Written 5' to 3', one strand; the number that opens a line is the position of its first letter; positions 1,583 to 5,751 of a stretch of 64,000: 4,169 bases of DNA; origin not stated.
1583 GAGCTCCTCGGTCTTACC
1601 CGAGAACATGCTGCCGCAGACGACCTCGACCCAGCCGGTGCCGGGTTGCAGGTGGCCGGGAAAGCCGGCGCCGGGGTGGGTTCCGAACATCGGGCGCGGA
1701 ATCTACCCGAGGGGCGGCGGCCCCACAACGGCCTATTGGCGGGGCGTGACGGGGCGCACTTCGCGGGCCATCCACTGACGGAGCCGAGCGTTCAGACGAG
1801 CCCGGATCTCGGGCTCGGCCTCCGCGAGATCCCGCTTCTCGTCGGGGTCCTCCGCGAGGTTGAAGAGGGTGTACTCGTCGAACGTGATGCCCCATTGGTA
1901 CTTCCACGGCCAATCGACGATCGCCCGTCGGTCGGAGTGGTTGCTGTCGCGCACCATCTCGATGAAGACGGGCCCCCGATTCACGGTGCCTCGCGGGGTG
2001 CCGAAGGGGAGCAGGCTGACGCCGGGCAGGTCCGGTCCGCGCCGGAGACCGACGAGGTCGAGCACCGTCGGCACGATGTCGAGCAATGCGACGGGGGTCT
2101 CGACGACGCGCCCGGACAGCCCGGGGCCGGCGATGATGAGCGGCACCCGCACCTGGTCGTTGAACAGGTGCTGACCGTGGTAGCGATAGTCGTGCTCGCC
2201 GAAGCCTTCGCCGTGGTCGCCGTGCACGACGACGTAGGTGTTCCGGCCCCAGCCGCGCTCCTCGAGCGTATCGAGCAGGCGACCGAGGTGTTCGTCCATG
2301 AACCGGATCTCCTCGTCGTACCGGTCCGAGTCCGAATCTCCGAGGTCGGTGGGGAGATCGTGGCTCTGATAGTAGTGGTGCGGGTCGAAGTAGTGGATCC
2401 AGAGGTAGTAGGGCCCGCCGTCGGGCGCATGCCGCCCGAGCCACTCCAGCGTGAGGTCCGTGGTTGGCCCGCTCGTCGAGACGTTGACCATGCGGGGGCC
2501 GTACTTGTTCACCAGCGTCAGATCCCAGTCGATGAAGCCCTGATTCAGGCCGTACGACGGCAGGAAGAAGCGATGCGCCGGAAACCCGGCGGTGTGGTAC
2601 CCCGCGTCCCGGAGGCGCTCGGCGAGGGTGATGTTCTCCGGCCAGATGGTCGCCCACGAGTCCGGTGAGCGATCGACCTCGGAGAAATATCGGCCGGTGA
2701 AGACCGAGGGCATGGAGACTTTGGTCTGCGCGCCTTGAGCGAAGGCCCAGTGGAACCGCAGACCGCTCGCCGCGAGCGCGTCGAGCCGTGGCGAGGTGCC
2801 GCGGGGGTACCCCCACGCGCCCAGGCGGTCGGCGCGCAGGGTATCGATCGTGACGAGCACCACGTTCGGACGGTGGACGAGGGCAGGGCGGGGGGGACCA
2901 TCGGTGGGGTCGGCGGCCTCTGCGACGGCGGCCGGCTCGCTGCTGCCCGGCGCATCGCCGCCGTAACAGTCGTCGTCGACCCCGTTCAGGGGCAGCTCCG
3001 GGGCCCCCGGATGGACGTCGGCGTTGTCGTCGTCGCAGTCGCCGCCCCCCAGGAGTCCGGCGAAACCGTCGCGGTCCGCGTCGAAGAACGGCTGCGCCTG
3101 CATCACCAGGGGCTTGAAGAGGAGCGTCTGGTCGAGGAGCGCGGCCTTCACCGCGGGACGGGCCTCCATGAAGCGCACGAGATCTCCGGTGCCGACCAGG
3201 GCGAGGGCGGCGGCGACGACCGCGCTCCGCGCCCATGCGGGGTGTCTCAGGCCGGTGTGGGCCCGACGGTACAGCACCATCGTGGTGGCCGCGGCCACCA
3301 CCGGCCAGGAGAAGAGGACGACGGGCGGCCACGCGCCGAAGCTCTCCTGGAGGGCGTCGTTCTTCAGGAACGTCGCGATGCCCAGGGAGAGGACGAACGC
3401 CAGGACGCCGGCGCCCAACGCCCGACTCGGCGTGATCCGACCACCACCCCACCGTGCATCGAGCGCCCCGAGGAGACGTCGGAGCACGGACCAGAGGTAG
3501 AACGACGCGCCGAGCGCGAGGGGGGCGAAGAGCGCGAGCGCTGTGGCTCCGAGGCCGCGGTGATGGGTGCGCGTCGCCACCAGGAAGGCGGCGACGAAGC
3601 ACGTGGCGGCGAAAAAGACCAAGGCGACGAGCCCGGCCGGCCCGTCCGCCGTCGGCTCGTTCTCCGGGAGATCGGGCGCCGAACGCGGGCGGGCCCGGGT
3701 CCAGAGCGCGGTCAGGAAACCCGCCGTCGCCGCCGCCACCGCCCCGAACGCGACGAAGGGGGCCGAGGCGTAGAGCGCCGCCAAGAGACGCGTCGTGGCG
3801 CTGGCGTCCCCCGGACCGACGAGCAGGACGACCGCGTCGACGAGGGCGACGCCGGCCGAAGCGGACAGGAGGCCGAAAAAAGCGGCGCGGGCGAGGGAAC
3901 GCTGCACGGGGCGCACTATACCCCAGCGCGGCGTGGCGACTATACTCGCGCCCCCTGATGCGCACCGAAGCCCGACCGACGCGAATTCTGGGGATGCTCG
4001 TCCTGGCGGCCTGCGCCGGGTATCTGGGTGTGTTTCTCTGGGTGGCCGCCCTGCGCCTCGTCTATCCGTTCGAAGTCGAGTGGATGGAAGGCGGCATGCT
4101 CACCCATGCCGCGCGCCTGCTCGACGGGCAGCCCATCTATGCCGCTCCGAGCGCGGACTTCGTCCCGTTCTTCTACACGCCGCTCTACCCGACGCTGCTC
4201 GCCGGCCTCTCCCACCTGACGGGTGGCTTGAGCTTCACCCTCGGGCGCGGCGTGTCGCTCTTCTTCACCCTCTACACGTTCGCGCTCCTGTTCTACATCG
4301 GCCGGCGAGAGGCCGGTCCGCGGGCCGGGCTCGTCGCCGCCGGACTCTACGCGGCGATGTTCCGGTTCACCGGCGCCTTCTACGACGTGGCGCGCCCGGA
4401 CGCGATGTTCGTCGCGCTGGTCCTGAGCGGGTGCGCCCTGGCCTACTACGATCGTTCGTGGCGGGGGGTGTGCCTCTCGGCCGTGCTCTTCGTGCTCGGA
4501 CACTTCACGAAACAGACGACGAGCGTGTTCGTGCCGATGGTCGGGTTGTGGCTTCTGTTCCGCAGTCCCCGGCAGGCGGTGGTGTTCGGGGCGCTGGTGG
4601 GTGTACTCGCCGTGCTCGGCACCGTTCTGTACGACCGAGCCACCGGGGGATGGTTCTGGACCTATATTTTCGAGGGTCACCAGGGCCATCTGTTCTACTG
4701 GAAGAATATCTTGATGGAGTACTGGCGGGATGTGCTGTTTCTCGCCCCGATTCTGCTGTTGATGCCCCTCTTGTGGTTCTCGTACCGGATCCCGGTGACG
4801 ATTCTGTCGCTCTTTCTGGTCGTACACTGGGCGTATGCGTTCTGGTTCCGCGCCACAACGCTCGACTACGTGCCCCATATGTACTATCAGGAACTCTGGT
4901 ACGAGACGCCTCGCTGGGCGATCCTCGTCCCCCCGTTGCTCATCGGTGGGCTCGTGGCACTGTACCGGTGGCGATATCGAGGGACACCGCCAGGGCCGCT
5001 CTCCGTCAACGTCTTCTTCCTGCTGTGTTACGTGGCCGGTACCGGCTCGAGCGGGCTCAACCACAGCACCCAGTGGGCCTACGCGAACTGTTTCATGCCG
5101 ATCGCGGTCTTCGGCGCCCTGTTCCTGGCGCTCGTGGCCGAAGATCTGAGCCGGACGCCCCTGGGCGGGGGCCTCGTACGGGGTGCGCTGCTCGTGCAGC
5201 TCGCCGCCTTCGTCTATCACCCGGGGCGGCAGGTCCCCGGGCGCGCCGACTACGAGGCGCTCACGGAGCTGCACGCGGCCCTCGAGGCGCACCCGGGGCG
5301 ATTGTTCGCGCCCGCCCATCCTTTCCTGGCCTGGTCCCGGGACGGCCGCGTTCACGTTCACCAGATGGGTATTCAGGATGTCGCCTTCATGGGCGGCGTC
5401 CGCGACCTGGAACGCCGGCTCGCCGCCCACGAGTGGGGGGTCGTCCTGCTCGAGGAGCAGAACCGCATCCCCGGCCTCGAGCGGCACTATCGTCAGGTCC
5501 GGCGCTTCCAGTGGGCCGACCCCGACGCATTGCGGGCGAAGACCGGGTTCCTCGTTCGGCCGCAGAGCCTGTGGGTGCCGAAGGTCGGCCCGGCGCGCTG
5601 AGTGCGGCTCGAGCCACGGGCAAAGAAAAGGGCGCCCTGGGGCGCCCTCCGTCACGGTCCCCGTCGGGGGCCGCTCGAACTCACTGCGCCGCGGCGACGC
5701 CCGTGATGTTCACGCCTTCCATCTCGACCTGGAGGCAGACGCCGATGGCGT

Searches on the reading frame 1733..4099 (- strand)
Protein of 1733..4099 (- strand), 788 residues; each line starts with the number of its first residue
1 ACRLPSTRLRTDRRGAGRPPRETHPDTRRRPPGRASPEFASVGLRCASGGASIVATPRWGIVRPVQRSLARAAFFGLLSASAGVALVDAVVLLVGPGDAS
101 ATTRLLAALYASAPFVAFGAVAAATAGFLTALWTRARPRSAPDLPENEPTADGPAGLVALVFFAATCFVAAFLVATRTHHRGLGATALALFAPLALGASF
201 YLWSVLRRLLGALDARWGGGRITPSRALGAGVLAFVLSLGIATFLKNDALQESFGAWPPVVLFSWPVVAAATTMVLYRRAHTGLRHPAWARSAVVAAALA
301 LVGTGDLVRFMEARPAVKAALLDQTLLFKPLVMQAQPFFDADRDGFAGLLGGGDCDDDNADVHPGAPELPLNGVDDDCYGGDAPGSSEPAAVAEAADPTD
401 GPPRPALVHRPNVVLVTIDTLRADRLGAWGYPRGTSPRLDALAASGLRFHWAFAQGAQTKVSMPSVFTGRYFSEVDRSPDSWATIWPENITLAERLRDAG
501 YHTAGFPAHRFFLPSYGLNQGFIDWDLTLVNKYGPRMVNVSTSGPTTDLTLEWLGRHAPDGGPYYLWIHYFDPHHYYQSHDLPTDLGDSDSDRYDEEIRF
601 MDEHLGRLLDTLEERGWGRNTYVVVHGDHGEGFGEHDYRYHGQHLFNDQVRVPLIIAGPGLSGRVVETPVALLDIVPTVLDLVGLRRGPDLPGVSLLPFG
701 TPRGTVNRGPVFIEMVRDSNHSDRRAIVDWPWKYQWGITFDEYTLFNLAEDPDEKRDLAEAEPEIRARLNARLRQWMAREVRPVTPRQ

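Call 54: search_protein_families(library=pfam, proteins=[window:1733-4099:-], max_evalue=0.001)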
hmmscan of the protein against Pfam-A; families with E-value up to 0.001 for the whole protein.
window:1733-4099:- (788 aa): 4 families
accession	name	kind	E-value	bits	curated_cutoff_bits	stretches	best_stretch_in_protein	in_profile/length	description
PF00884.28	Sulfatase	-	4.9e-44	151.3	25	1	411-684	1-300/301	Sulfatase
PF01663.27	Phosphodiest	-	2e-08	34.7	23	1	413-635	1-225/342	Type I phosphodiesterase / nucleotide pyrophosphatase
PF11617.13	Cu-binding_MopE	-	5e-08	33.5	27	1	354-381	1-27/30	Putative metal-binding motif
PF16347.10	SGSH_C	-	1.8e-07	31.9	29.3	1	634-775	1-150/154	N-sulphoglucosamine sulphohydrolase, C-terminal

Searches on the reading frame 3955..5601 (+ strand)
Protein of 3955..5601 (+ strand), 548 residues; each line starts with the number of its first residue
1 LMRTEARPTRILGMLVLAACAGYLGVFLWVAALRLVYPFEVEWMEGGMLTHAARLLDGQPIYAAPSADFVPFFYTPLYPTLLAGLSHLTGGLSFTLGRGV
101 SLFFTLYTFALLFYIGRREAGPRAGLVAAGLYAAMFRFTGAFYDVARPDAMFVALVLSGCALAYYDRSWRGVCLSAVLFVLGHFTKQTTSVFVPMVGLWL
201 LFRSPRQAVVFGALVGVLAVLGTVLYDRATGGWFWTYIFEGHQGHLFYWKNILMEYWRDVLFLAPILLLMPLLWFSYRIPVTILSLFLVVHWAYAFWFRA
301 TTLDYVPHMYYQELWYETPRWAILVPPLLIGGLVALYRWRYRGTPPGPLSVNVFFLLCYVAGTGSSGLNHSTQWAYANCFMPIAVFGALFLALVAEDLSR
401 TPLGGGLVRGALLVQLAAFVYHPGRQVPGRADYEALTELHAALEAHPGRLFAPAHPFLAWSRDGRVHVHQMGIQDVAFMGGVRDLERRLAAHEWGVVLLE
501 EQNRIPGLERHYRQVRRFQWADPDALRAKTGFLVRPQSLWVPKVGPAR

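Call 54: search_protein_families(library=pfam, proteins=[window:3955-5601:+], max_evalue=0.001)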
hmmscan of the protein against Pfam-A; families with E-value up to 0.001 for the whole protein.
window:3955-5601:+ (548 aa): 1 family
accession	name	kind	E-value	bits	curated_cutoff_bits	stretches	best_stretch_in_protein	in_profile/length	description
PF13231.12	PMT_2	-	7e-08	33.3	26.1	1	76-225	4-158/160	Dolichyl-phosphate-mannose-protein mannosyltransferase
